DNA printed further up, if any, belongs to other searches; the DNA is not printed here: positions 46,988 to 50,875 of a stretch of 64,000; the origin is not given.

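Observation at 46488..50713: AT-rich cassette: membrane-anchored NACHT/STAND-like giant protein coupled to a YfbR-type HD nucleotidase (candidate new NLR-like defence system)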

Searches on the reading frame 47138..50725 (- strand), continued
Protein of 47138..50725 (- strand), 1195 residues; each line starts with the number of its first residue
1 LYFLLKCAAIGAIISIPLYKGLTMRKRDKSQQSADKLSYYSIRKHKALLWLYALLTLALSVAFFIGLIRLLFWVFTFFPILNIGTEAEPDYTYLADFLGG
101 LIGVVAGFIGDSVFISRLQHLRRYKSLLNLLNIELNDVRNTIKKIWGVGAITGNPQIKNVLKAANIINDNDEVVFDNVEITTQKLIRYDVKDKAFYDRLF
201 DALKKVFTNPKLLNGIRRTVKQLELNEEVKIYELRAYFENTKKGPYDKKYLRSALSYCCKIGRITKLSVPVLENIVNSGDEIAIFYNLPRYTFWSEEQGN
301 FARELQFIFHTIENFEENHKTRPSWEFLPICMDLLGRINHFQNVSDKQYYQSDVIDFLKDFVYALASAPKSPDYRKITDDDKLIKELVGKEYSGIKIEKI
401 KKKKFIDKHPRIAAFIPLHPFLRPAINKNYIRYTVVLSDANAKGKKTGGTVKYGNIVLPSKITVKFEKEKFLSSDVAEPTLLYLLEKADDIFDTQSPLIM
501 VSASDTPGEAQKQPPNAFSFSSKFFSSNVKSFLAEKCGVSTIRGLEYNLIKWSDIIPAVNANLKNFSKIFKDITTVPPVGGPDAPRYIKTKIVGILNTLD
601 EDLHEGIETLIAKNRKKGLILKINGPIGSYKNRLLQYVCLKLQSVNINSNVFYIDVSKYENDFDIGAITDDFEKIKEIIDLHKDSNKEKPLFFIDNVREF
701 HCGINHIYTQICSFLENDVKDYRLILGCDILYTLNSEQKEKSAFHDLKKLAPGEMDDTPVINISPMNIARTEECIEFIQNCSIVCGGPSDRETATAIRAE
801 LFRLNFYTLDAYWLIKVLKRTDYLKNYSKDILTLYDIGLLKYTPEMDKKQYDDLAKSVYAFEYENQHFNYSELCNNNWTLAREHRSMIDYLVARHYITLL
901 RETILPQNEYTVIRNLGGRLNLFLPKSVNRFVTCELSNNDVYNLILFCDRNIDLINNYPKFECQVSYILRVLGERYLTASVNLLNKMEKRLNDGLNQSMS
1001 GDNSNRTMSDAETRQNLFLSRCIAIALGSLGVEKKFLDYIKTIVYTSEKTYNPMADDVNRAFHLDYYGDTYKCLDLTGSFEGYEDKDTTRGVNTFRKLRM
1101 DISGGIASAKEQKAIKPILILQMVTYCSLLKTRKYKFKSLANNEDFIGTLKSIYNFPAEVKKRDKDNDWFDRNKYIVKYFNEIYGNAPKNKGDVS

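Call 57: predict_structure(alignment_id=A3)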
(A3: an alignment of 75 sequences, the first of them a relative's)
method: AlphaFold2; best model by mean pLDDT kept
length: 1172 residues; sequences in the alignment: 75
mean_pLDDT: 85.6   pTM: 0.66
mean pLDDT of the five models: 85.6, 84.8, 84.1, 83.8, 80.8
residues with pLDDT >= 90: 686; 70-90: 333; 50-70: 81; < 50: 72
segments of 3 or more residues with pLDDT < 50: 1-7, 385-404, 469-488, 556-558, 560-576, 1169-1172
pLDDT, mean of each block of 10 residues (from residue 1): 43 79 93 94 93 84 81 92 92 94 92 92 91 96 93 94 94 97 96 91 86 96 93 94 92 96 90 88 96 92 95 93 71 84 74 78 90 91 52 40 63 89 76 79 71 78 66 29 43 83 91 83 72 92 89 57 42 51 86 89 93 93 85 82 88 92 86 90 90 93 89 84 66 78 92 95 92 93 91 79 77 80 77 95 85 88 94 97 87 93 96 96 97 96 97 96 97 86 89 97 96 97 90 97 91 85 92 94 85 92 97 80 94 94 93 96 76 35
secondary structure, 60 per line:
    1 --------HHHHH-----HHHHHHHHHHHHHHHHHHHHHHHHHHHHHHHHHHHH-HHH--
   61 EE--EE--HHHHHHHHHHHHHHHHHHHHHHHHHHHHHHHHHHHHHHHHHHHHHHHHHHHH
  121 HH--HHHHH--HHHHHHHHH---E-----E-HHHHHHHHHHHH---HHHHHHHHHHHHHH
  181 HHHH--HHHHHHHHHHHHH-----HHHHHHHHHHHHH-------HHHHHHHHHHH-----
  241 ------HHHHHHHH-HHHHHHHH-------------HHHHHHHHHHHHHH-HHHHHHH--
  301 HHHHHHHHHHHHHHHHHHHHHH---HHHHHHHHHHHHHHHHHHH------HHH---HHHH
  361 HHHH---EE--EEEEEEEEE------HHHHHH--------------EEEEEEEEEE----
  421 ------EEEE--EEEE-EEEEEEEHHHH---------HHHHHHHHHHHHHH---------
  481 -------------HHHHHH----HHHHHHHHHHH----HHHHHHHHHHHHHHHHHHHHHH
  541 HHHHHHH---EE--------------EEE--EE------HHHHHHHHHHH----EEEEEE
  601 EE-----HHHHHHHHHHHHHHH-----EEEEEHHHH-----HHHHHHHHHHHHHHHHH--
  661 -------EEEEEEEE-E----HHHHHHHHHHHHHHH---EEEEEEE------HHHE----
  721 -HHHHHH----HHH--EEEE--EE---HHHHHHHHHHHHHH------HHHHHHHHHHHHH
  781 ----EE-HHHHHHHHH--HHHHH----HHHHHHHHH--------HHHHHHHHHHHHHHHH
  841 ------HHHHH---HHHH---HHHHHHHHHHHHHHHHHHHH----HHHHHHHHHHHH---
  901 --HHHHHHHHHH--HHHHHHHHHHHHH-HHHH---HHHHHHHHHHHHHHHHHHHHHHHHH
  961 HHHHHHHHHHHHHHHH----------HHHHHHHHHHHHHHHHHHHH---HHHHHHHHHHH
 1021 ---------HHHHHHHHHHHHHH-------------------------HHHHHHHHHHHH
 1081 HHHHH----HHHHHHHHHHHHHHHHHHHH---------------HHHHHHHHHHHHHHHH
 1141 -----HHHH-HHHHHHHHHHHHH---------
elements in order (helices of 4 or more, strands of 3 or more residues): H9-13 H19-54 H69-122 H125-129 H132-140 H152-163 H167-184 H187-199 H205-217 H225-235 H247-254 H256-263 H277-290 H292-298 H301-322 H326-344 H357-364 E372-380 H387-392 E407-416 E427-430 E433-436 E438-444 H445-448 H458-471 H494-499 H504-514 H519-547 E567-569 H580-590 E595-602 H608-622 E628-632 H633-636 H642-658 E668-675 H682-696 E700-706 H722-727 E737-740 H748-761 H768-780 H788-796 H799-803 H808-816 H825-840 H847-851 H855-858 H862-881 H886-897 H903-912 H915-927 H929-932 H936-976 H987-1006 H1010-1020 H1030-1043 H1069-1085 H1090-1109 H1125-1140 H1146-1149 H1151-1163

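Call 59: fold_search(model_id=the predicted structure, library=pdb)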
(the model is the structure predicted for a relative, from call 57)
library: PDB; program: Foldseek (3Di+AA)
matches with E <= 10: 767; with E <= 0.001: 16
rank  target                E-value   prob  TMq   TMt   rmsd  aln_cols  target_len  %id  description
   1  8btg_C                7.4e-05  1.00  0.16  0.47  15.4       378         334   12  Cryo-EM structure of the bacterial replication origin opening basal unwinding system (released 2024-02-14)
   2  2qby_A                1.2e-04  1.00  0.15  0.39  11.7       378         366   13  Crystal structure of a heterodimer of Cdc6/Orc1 initiators bound to origin DNA (from S. solfataricus) (released 2007-09-11)
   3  7tjh_D                1.6e-04  1.00  0.13  0.27  16.0       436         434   14  S. cerevisiae ORC bound to 84 bp ARS1 DNA and Cdc6 (state 1) with flexible Orc6 N-terminal domain (released 2022-10-05)
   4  5zr1_D                1.9e-04  1.00  0.12  0.26  16.3       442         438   14  Saccharomyces Cerevisiae Origin Recognition Complex Bound to a 72-bp Origin DNA containing ACS and B1 element (released 2018-07-11)
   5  8btg_A                2.3e-04  1.00  0.16  0.43  12.8       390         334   14  Cryo-EM structure of the bacterial replication origin opening basal unwinding system (released 2024-02-14)
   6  7jpo_C                2.3e-04  0.98  0.11  0.19  32.3       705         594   10  ORC-O1AAA: Human Origin Recognition Complex (ORC) with dynamic/unresolved ORC2 WH (released 2020-09-02)
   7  7px9_C                4.6e-04  1.00  0.12  0.25  14.6       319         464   14  Substrate-engaged mycobacterial Proteasome-associated ATPase - focused 3D refinement (state A) (released 2022-01-19)
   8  7tji_D                4.8e-04  1.00  0.12  0.26  16.2       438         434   13  S. cerevisiae ORC bound to 84 bp ARS1 DNA and Cdc6 (state 2) with flexible Orc6 N-terminal domain (released 2022-10-05)
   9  9zjs_A                5.5e-04  0.99  0.14  0.15  21.9       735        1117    9  Human sterile alpha motif domain-containing protein 9 (SAMD9), asymmetric dimer "shell" shape (released 2026-02-25)
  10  1z6t_B                5.7e-04  1.00  0.15  0.26  19.3       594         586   10  Structure of the apoptotic protease-activating factor 1 bound to ADP (released 2005-04-19)
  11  9zjs_B                6.7e-04  0.97  0.14  0.15  20.1       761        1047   11  Human sterile alpha motif domain-containing protein 9 (SAMD9), asymmetric dimer "shell" shape (released 2026-02-25)
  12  7pxc_C                7.3e-04  1.00  0.13  0.28   8.5       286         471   15  Substrate-engaged mycobacterial Proteasome-associated ATPase in complex with open-gate 20S CP - composite map (state A (released 2022-01-19)
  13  8btg_B                8.7e-04  1.00  0.16  0.45  15.1       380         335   13  Cryo-EM structure of the bacterial replication origin opening basal unwinding system (released 2024-02-14)
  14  7jpp_C                9.0e-04  0.93  0.11  0.18  30.0       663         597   10  ORC-O2WH: Human Origin Recognition Complex (ORC) with dynamic/unresolved ORC1 AAA+ domain (released 2020-09-09)
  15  7pxc_D                9.8e-04  1.00  0.12  0.28   9.2       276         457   14  Substrate-engaged mycobacterial Proteasome-associated ATPase in complex with open-gate 20S CP - composite map (state A (released 2022-01-19)
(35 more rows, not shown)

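Call 67: search_dna_similar(query=window:47138-50656:-, collection=plasmids, mode=protein, max_rows=10)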
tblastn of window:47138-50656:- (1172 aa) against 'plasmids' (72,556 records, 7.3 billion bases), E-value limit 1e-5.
No match.

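Call 68: search_dna_similar(query=window:47138-50656:-, collection=phages, mode=protein, max_rows=10)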
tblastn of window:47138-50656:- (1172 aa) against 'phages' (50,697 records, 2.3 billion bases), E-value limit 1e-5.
No match.

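Call 75: find_encoding_contigs(protein=P0044, flank=6000, max_places=3)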
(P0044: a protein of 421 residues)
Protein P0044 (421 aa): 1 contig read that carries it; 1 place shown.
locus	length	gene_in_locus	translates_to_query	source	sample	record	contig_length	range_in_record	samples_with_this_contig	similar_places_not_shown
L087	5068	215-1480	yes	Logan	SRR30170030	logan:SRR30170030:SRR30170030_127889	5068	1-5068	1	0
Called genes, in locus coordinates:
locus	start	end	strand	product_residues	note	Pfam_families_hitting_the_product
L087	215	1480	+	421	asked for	-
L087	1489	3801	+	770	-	-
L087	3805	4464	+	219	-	PF13023:HD_3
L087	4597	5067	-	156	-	?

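Call 76: find_encoding_contigs(protein=P0075, flank=6000, max_places=3)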
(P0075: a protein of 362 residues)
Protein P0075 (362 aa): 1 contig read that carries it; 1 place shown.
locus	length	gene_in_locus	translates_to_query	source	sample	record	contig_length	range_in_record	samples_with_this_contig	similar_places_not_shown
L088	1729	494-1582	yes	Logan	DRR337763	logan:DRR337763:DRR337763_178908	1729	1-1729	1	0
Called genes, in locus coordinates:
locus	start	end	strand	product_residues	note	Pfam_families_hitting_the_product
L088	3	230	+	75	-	?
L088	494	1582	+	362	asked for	-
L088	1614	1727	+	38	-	?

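Call 77: find_encoding_contigs(protein=P0080, flank=6000, max_places=3)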
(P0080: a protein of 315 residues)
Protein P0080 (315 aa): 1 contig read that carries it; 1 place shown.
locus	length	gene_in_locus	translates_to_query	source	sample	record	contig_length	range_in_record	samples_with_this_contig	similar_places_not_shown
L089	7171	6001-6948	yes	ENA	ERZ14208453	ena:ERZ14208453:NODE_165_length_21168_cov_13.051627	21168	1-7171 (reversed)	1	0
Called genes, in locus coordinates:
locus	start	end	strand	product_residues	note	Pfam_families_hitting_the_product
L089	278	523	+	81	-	-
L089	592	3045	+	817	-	PF03382:DUF285, PF13306:LRR_5 (faint), PF12799:LRR_4 (faint), PF13855:LRR_8 (faint), PF03382:DUF285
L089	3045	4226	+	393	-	PF00828:Ribosomal_L27A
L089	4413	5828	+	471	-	PF01554:MatE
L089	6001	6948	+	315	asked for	-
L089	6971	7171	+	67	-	?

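Call 81: search_solved_structures(query=A2, max_evalue=1)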
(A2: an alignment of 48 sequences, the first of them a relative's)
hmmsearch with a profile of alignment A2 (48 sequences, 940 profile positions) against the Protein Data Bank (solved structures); distinct sequences matched with E-value up to 1: 35.
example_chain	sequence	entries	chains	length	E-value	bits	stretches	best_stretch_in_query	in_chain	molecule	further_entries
4dmb_A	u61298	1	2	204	1.5e-27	99.4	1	742-907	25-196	HD domain-containing protein 2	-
5yox_A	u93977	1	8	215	5.5e-26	94.2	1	737-921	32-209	HD domain-containing protein YGL101W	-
4l7e_A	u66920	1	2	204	8e-26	93.7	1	742-907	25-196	HD domain-containing protein 2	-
4l1j_A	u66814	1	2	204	8.4e-26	93.6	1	742-907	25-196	HD domain-containing protein 2 | HD domain-containing protein 2 (Phosphorylate)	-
4l7w_A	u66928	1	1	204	2.2e-25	92.2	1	742-907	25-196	HD domain-containing protein 2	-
2cqz_A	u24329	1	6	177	2.4e-17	65.6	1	741-886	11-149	177aa long hypothetical protein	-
1xx7_A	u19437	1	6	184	3.7e-17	65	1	735-899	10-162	oxetanocin-like protein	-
3kh1_A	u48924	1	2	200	1.9e-12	49.4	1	737-872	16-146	Predicted metal-dependent phosphohydrolase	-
1yoy_A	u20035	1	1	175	8.3e-10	40.7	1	736-839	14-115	hypothetical protein AF1432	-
1ynb_A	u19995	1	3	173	2.8e-09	38.9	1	736-839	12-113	hypothetical protein AF1432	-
5aj2_A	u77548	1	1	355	0.0006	21.3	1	180-304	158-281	NLR FAMILY CARD DOMAIN-CONTAINING PROTEIN 4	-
6zpa_A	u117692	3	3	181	0.001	20.5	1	749-820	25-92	DatZ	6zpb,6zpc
4kxf_K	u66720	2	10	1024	0.0031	18.9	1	181-304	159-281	NLR family CARD domain-containing protein 4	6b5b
2qgz_A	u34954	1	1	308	0.0036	18.7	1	111-236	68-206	Putative primosome component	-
3jbl_K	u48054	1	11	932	0.0039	18.6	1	184-304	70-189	NLR family CARD domain-containing protein 4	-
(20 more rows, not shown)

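Call 92: list_cluster_members(proteins=[P0004, P0009, P0020, P0017, P0122, P0033])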
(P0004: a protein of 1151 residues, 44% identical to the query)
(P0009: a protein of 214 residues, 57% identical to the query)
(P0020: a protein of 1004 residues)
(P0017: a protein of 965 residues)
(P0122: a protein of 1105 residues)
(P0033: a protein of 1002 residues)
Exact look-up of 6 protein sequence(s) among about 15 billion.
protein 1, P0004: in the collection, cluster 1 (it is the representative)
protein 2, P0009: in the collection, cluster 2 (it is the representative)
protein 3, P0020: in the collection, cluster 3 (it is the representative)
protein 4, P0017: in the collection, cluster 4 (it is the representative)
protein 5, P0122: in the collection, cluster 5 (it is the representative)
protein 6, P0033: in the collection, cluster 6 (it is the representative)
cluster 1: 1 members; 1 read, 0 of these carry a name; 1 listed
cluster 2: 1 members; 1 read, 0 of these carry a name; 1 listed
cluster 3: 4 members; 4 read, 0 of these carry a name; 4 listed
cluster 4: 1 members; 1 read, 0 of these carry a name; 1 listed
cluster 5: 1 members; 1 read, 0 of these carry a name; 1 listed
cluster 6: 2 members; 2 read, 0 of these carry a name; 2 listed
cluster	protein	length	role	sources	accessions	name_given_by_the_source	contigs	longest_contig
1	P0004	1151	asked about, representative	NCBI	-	-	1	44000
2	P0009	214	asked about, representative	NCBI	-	-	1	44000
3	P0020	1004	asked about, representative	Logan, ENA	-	-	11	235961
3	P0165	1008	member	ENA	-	-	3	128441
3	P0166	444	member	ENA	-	-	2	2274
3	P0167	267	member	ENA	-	-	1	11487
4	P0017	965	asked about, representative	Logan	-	-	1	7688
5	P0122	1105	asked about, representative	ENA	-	-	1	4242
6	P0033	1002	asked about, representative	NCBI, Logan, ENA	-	-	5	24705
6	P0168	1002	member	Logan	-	-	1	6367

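Call 93: find_related_loci(query=A5, collection=viral_contigs, flank=10000)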
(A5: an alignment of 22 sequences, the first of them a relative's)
Query A5 (1172 aa) in viral_contigs; peptide patterns used: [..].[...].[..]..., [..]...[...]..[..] (x = any residue, [..] = any of these).
15 stretches matched a pattern, but none encodes a relative of the query by tblastn (E <= 1e-3).

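Call 108: find_encoding_contigs(protein=P0054, flank=6000, max_places=3)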
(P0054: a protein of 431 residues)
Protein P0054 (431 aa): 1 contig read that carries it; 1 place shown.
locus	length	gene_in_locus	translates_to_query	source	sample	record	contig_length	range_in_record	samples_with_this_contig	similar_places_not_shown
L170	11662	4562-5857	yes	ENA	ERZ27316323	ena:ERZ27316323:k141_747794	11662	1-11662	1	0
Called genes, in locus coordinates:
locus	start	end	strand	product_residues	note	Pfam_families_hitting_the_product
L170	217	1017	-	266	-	PF00589:Phage_integrase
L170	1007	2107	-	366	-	PF01446:Rep_1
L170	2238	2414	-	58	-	-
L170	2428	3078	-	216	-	-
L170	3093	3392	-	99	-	-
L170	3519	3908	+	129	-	PF13560:HTH_31 (weak), PF12844:HTH_19 (weak), PF13443:HTH_26 (faint), PF01381:HTH_3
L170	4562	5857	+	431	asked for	-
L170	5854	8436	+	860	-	PF13023:HD_3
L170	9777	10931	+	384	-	PF01076:Mob_Pre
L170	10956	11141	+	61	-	-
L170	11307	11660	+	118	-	?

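Call 109: find_encoding_contigs(protein=P0146, flank=6000, max_places=3)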
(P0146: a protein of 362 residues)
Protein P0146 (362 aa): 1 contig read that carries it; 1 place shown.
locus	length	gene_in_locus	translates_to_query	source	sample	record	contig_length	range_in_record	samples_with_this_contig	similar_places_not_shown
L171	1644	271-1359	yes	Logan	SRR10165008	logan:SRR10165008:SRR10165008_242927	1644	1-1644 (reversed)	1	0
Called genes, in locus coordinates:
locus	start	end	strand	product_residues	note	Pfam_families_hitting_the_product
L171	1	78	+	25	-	?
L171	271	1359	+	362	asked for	-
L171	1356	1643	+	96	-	?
